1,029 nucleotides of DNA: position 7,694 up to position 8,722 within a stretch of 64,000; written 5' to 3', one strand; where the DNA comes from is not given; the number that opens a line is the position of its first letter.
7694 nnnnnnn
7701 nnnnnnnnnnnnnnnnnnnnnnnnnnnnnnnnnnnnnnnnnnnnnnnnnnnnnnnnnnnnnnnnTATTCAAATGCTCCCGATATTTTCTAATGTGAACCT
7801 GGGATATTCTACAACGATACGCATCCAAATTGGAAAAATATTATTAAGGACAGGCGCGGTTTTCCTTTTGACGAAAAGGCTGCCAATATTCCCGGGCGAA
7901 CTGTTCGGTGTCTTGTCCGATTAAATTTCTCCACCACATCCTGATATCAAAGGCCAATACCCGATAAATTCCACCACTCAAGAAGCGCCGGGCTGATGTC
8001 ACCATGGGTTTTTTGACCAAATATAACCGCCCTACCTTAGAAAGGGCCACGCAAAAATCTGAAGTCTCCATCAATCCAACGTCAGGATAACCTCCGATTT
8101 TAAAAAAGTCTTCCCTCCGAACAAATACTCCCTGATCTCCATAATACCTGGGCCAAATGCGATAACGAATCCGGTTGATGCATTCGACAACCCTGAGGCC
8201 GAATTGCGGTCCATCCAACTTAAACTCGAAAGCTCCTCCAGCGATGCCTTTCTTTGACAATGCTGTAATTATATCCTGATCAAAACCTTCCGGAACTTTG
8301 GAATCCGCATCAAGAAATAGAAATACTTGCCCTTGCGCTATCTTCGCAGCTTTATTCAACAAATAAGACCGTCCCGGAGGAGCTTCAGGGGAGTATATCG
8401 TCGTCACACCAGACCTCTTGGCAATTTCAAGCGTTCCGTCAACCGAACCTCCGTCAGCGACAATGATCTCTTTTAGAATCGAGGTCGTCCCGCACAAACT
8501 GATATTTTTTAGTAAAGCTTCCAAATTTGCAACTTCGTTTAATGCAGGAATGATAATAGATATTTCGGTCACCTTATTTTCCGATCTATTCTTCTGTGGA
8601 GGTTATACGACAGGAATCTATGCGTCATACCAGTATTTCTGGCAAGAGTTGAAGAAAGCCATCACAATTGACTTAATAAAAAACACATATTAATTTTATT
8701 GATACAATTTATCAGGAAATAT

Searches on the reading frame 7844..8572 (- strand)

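Call 70: search_protein_families(library=pfam, proteins=[window:7844-8572:-], max_evalue=0.01)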
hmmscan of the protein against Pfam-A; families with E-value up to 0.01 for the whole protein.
window:7844-8572:- (242 aa): 1 family
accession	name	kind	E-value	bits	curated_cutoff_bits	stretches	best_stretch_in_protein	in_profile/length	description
PF00535.33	Glycos_transf_2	-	6.4e-18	65.7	23.3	1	5-117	1-117/168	Glycosyl transferase family 2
